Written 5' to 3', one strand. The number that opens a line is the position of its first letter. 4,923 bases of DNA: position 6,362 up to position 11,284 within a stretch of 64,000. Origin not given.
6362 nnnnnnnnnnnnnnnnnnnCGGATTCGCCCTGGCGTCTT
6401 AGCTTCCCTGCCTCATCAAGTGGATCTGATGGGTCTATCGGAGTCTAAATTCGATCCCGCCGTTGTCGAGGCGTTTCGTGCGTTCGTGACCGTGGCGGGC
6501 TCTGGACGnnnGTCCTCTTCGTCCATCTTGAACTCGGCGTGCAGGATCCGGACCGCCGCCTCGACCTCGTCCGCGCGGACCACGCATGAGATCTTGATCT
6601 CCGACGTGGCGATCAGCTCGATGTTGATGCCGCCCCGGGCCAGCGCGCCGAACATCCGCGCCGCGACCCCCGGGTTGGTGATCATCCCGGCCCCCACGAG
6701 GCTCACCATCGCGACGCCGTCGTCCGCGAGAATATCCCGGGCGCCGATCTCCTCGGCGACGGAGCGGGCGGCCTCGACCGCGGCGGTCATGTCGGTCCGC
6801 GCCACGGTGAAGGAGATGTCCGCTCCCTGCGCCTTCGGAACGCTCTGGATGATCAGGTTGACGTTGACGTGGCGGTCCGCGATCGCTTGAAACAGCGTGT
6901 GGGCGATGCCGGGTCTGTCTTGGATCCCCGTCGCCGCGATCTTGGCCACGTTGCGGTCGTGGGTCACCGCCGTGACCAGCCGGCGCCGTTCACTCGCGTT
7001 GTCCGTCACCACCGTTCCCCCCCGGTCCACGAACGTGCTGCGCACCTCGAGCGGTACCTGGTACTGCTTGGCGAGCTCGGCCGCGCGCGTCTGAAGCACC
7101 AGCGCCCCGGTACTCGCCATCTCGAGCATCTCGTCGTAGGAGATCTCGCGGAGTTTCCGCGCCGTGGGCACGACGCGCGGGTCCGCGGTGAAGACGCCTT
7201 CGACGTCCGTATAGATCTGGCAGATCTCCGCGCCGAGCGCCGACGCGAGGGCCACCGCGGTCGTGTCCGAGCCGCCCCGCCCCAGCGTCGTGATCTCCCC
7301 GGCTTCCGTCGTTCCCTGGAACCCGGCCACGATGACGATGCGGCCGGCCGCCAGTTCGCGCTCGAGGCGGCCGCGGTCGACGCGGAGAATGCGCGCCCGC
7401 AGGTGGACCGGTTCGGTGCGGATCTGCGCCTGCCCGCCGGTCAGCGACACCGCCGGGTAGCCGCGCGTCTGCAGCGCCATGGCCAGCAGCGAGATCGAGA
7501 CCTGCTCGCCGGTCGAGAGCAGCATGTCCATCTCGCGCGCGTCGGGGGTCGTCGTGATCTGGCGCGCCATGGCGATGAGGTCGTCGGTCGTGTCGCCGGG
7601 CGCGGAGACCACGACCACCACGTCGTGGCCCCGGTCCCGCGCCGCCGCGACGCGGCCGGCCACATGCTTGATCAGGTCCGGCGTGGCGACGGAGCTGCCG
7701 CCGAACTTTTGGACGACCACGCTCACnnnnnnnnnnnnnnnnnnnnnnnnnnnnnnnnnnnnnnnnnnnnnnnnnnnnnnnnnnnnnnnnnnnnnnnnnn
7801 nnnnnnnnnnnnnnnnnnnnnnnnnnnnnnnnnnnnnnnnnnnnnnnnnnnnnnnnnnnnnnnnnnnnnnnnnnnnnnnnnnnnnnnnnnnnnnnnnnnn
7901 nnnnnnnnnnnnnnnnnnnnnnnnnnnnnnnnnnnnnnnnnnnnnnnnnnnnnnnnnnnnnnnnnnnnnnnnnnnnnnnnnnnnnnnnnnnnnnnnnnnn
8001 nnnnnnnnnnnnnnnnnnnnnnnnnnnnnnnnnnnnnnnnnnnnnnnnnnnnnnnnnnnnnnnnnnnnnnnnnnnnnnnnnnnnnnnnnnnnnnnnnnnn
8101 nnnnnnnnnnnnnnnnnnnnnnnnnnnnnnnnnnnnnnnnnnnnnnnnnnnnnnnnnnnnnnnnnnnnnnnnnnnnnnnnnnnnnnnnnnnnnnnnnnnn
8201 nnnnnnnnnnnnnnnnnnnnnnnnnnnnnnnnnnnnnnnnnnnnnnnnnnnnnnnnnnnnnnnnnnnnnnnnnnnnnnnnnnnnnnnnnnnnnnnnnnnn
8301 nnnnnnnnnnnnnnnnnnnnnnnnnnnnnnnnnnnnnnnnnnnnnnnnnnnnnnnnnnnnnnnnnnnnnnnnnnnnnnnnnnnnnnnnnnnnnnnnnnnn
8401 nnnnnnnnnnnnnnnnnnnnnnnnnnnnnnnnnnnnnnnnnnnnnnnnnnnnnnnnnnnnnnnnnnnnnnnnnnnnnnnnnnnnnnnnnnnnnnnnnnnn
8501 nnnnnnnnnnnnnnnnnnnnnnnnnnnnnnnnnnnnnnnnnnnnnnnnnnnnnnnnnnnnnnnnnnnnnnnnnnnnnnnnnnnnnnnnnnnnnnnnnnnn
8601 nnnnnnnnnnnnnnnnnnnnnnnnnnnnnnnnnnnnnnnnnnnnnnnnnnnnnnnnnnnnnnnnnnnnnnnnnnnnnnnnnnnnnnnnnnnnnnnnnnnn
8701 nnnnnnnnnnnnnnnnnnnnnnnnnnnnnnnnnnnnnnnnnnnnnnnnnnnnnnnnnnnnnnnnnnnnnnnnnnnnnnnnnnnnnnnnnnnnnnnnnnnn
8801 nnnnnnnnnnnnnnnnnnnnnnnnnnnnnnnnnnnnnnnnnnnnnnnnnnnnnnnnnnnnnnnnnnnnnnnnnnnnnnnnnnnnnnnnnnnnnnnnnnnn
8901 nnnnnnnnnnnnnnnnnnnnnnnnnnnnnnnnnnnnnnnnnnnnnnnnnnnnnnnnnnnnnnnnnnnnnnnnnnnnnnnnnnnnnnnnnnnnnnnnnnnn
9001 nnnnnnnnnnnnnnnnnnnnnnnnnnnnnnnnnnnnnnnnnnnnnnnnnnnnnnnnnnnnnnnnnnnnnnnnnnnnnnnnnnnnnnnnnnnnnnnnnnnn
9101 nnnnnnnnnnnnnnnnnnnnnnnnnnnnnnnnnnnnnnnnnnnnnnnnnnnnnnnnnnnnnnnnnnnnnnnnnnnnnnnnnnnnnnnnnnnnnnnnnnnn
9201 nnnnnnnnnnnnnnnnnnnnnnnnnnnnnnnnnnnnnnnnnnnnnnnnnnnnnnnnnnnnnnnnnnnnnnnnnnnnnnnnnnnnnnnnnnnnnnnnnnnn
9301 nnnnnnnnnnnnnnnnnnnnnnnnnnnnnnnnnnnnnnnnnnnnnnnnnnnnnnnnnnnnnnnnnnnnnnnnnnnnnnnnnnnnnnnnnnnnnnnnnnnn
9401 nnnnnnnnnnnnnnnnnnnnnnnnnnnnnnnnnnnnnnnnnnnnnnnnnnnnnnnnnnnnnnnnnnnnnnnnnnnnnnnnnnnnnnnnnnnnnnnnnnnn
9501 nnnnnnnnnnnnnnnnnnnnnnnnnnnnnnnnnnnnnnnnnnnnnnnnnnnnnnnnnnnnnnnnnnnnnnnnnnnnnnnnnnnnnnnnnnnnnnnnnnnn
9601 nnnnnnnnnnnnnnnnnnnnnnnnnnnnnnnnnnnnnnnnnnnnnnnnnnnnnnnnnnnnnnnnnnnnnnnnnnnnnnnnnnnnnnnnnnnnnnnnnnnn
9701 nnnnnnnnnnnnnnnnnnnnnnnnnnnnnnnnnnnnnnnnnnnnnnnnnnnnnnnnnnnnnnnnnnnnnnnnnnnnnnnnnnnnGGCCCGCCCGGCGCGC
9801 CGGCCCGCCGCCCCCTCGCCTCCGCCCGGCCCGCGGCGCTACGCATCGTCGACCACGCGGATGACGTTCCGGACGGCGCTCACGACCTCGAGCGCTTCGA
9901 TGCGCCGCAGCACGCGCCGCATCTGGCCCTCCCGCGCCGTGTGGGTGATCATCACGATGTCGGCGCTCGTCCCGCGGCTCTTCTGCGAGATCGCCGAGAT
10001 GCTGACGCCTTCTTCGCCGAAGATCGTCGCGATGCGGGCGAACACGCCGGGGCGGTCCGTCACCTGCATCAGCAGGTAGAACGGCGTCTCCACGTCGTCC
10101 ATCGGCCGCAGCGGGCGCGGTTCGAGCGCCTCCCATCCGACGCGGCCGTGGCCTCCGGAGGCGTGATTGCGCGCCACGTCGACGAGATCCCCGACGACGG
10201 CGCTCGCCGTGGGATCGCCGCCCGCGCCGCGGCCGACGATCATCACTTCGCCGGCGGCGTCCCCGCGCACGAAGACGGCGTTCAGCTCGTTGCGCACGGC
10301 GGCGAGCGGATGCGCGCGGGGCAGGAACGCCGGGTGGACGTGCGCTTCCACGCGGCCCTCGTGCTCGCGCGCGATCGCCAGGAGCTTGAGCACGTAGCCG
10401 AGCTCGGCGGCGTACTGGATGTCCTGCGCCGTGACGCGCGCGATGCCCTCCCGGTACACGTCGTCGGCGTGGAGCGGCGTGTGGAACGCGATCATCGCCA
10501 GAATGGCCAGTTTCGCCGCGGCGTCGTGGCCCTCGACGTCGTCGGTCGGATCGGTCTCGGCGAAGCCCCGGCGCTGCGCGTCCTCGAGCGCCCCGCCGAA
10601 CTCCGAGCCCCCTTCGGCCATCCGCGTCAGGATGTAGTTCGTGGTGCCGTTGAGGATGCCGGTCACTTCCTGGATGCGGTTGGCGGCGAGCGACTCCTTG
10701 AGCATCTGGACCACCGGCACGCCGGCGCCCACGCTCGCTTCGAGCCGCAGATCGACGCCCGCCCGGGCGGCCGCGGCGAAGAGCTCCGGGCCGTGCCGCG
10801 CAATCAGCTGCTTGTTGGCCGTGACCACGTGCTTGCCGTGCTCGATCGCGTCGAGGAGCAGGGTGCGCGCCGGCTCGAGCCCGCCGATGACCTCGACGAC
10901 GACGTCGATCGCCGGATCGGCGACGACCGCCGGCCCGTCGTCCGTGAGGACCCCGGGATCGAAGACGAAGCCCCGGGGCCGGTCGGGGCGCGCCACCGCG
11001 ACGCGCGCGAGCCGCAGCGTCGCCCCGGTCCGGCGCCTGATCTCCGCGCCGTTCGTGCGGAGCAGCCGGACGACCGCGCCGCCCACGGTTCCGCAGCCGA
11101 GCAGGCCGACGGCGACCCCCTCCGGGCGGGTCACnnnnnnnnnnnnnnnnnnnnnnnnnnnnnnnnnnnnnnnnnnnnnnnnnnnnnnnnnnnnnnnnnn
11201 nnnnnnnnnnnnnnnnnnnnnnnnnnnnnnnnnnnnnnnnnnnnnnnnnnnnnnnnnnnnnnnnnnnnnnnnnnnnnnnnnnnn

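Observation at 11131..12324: DUF2007 (putative signal-transducing) domain fused in frame to a DapA-family lyase within the hom-thrC-thrB-lysC cluster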

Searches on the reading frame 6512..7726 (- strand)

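Call 5: search_protein_families(library=pfam, proteins=[window:6512-7726:-], max_evalue=0.01)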
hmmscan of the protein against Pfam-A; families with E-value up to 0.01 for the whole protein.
seq(405 aa): 6 families
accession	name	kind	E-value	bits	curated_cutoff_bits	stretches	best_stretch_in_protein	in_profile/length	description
PF00696.33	AA_kinase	-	6.9e-55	186.7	24.9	1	3-229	2-233/234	Amino acid kinase family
PF22468.2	ACT_9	-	1.2e-35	121.5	27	2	341-399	1-61/61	ACT domain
PF13840.12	ACT_7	-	1.2e-20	73.6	27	1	334-396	2-64/65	ACT domain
PF01842.31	ACT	-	1.6e-14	53.8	27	2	268-313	7-54/66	ACT domain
PF19691.4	DUF6192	-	0.00086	19.4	27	1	215-287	71-144/248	Family of unknown function (DUF6192)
PF22629.2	ACT_AHAS_ss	-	0.0019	18.8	27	0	351-381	8-41/67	AHAS small subunit-like ACT domain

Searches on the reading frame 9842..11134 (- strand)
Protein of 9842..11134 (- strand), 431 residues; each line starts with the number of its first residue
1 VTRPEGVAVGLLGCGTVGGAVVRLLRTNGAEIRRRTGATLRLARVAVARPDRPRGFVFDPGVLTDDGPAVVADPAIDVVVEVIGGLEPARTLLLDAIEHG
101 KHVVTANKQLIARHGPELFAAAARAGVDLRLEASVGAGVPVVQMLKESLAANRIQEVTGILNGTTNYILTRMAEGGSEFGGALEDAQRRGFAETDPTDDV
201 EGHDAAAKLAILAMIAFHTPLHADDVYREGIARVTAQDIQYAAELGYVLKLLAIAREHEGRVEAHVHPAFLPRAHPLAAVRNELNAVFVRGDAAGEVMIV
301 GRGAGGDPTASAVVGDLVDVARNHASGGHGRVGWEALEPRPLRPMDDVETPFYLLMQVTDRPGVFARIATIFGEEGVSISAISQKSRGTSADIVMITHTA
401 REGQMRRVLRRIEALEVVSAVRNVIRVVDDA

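Call 5: search_protein_families(library=pfam, proteins=[window:9842-11134:-], max_evalue=0.01)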
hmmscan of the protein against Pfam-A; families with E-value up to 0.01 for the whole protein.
seq(431 aa): 5 families
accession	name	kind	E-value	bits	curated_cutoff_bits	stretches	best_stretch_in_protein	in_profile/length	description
PF00742.24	Homoserine_dh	-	2.8e-66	223.1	22.9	1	140-318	1-173/173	Homoserine dehydrogenase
PF03447.22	NAD_binding_3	-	9.5e-22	78.3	24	1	13-132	1-116/116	Homoserine dehydrogenase, NAD binding domain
PF01842.31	ACT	-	5.4e-14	52.1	27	1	353-416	2-65/66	ACT domain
PF13291.12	ACT_4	-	6.9e-06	27.1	27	1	354-421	9-78/80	ACT domain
PF22629.2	ACT_AHAS_ss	-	4.9e-05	23.8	27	1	354-418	1-65/67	AHAS small subunit-like ACT domain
